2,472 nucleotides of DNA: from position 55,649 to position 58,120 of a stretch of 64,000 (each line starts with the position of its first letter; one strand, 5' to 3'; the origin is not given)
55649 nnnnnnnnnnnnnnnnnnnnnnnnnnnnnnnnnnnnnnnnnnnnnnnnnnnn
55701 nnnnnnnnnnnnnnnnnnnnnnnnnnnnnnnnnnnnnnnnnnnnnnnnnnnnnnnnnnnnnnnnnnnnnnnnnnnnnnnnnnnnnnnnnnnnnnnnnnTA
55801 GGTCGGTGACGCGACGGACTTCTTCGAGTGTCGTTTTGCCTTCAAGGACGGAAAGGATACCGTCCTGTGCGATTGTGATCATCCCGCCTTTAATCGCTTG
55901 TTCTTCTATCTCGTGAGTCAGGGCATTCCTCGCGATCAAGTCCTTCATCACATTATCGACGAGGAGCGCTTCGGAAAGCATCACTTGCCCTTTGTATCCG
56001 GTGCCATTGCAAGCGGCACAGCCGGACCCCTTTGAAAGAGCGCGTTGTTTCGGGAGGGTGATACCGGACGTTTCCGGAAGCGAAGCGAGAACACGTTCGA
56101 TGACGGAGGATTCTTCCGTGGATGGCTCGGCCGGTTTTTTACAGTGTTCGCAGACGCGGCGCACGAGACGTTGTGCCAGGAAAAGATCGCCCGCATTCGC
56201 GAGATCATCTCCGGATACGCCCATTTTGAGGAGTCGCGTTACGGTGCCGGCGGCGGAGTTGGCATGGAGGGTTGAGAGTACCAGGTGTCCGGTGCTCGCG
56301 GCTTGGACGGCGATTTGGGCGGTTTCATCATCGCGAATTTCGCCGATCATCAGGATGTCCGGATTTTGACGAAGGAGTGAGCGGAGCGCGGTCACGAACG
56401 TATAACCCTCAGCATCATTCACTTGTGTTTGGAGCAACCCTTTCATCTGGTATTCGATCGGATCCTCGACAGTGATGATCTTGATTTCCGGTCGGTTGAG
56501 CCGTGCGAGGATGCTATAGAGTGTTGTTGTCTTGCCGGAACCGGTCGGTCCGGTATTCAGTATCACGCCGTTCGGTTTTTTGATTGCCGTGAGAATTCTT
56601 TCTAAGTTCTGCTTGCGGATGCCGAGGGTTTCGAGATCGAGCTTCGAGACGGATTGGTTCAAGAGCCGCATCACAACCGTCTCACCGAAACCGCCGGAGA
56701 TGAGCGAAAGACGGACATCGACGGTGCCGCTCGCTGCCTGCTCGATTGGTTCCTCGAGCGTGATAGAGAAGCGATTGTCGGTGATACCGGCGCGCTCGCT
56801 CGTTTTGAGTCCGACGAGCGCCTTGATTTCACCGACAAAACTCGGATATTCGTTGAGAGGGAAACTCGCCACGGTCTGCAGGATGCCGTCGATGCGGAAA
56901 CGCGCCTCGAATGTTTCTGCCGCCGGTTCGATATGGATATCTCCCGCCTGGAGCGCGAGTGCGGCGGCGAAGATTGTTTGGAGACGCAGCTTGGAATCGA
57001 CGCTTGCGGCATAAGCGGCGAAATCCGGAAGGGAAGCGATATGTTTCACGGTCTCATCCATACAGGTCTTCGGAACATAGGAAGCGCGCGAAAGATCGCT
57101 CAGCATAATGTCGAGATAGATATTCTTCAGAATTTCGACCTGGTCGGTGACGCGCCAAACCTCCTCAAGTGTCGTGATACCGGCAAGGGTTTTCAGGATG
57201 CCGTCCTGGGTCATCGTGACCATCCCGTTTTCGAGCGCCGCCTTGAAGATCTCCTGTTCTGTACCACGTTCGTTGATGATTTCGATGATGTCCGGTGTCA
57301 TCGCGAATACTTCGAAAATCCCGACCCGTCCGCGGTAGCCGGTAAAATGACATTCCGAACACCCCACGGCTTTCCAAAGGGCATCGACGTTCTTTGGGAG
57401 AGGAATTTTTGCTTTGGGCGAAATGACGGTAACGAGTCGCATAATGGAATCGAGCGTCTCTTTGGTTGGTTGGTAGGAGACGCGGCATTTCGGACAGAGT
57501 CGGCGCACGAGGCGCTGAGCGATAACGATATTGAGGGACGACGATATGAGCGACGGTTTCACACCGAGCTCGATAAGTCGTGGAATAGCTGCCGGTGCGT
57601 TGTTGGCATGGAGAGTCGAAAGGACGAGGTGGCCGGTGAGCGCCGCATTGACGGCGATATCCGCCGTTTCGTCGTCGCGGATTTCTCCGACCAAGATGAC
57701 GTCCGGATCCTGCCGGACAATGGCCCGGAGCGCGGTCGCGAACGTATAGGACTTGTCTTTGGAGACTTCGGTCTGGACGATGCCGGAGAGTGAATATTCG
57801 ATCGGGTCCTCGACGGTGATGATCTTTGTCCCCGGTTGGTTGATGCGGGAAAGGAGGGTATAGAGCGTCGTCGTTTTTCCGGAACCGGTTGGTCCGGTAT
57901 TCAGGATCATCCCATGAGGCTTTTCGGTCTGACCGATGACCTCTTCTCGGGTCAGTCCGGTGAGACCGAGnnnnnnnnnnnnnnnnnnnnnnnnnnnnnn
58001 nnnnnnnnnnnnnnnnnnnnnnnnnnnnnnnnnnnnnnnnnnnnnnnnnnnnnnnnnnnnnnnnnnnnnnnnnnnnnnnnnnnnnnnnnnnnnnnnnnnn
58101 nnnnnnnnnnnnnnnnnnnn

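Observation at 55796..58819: Single 1007-aa ORF containing two complete PilB/GspE secretion ATPase units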

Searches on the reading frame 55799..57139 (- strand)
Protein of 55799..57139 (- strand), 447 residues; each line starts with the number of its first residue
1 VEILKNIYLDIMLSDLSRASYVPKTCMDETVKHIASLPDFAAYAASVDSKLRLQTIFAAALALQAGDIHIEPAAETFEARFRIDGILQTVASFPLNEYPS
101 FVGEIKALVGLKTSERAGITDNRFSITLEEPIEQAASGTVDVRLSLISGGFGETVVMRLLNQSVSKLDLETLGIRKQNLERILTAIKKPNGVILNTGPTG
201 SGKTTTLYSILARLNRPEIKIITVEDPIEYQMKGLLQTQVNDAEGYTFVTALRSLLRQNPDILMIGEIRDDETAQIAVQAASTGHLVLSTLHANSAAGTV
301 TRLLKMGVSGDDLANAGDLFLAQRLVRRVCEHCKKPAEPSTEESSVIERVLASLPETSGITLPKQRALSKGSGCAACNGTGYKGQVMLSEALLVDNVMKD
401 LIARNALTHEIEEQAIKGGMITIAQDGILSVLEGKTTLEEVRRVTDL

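Call 59: search_solved_structures(query=window:55799-57019:-, max_evalue=1e-70, show_alignments=1)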
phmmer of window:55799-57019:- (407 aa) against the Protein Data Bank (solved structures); distinct sequences matched with E-value up to 1e-70: 12.
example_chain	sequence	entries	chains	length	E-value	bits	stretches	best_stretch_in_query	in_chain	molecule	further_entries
3jc8_Ba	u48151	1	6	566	1.3e-86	294.2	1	14-401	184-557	Type IV-A pilus assembly ATPase PilB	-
5zfr_A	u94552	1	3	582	1.7e-86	293.8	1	15-405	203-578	Type IV pilus biogenesis ATPase PilB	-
5oiu_A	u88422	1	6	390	3.8e-86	292.7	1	16-402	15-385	Type IV pilus assembly protein PilF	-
5it5_F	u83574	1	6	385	4.1e-86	292.6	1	16-402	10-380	ATP binding motif-containing protein PilF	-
6ejf_A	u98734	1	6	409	5e-86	292.3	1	16-402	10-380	Type IV pilus assembly protein PilF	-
5tsg_B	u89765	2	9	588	1e-85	291.3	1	15-405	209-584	Type IV pilus biogenesis ATPase PilB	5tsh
6olj_C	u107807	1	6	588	1e-85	291.2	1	15-405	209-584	Type IV pilus biogenesis ATPase PilB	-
6f8l_G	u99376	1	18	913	3.4e-85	289.5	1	16-402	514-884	Type IV pilus assembly protein PilF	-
4kss_A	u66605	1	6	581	2.4e-83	283.5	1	16-405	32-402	Type II secretion system protein E, hemolysin-coregulated protein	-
4ksr_A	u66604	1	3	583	2.4e-83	283.4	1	16-405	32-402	Type II secretion system protein E, Hemolysin-coregulated protein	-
4pht_A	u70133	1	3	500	7.9e-83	281.8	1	16-405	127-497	General secretory pathway protein E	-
1p9r_A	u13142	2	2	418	9.3e-83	281.5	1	16-403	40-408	General secretion pathway protein E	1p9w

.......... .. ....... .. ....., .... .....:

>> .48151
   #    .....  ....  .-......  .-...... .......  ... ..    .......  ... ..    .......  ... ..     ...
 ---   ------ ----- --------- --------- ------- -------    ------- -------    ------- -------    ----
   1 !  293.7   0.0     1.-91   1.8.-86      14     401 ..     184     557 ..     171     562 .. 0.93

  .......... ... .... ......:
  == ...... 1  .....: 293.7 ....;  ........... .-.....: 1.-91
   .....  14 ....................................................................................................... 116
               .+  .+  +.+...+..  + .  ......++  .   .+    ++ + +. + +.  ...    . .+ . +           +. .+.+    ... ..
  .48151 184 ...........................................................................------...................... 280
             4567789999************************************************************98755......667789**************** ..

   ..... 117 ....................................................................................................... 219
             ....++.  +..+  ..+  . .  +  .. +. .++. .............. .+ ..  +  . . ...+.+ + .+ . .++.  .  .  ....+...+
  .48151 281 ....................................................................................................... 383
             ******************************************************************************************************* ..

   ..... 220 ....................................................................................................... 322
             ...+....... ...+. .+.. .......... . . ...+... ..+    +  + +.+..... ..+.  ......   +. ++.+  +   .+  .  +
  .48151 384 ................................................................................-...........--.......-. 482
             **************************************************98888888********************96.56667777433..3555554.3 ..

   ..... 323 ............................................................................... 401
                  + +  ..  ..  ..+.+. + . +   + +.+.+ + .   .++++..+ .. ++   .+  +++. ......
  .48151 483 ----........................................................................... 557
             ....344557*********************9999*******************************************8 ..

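Call 88: search_protein_families(library=ncbifam, proteins=[window:55799-57139:-], max_evalue=1e-30)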
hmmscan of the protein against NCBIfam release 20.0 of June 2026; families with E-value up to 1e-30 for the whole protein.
window:55799-57139:- (447 aa): 6 families
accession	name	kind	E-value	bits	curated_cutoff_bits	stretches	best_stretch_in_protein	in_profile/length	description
TIGR02533.1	type_II_gspE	equivalog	1.7e-123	412.9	630.25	1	54-445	114-486/486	type II secretion system ATPase GspE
TIGR02538.1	type_IV_pilB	equivalog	4.1e-117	392.1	675.65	1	54-445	186-562/564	type IV-A pilus assembly ATPase PilB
NF007755.0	PRK10436.1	equivalog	1e-106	357.4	617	1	52-445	88-459/465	type II secretion system protein GspE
NF053534.1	T4PilAsmATPsTfpB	equivalog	3.7e-100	336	850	1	57-445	209-582/584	type IV pilus assembly ATPase TfpB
NF041000.1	ATPase_ComGA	equivalog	8.9e-67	224.9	300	1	55-327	2-266/267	competence type IV pilus ATPase ComGA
TIGR01420.1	pilT_fam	subfamily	1.2e-48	166.1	319.1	1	53-306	2-242/343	PilT/PilU family type 4a pilus ATPase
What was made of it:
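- On GspE/PilB-type extension ATPases: Unit 2 scores 392-413 vs 166 (call 88).
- On Type IV-A pilus PilB (NCBIfam TIGR02538 equivalog) / T2SS GspE (TIGR02533 equivalog): Unit 2 alone scores 392 and 413 (call 88).
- Closest known: PilB, the type IVa pilus extension ATPase. Different: Per-unit scores fall below the PilB equivalog cut-off (call 88).
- Taken alone, neither unit reaches the NCBIfam equivalog cut-offs for PilB or GspE (call 88). The ComGA model matches each unit, though below its cut-off (call 88).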

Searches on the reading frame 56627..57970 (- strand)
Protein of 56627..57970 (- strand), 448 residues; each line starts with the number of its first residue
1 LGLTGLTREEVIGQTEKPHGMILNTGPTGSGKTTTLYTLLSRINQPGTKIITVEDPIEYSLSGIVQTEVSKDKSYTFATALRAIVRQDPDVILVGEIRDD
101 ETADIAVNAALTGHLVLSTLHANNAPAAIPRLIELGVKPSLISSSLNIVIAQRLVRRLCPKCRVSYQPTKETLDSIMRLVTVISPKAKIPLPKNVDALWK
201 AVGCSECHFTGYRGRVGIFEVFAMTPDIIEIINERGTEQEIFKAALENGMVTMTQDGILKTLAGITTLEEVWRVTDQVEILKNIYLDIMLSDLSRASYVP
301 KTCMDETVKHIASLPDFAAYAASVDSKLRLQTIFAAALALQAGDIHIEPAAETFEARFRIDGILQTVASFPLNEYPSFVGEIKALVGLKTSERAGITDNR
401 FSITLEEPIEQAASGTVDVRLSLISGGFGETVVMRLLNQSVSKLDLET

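Call 87: predict_structure(alignment_id=A6)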
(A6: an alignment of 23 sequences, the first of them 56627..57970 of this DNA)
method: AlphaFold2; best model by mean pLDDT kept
length: 448 residues; sequences in the alignment: 23
mean_pLDDT: 85.7   pTM: 0.63
mean pLDDT of the five models: 85.7, 85.1, 84.1, 81.2, 80.7
residues with pLDDT >= 90: 214; 70-90: 187; 50-70: 32; < 50: 15
segments of 3 or more residues with pLDDT < 50: 288-294, 441-448
pLDDT, mean of each block of 10 residues (from residue 1): 84 93 93 91 89 88 88 86 88 89 93 94 92 94 95 94 91 79 77 83 93 94 94 90 87 91 92 76 56 64 90 91 88 92 92 92 91 87 75 65 79 77 82 79 47
secondary structure, 60 per line:
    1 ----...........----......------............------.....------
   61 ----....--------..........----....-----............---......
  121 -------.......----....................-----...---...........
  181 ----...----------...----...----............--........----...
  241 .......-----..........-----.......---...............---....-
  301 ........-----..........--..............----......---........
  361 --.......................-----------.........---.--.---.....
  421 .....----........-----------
elements in order: H5-15 E20-25 H32-43 E50-54 E65-68 H77-86 E91-94 H100-111 E115-120 H128-134 H139-145 E146-158 E164-166 H170-180 E198-200 E212-223 H226-233 H238-247 H253-262 H268-274 H278-292 E296-299 H301-308 H314-323 H326-339 E344-349 E353-360 E363-371 H372-385 E397-405 E416-425 E430-437
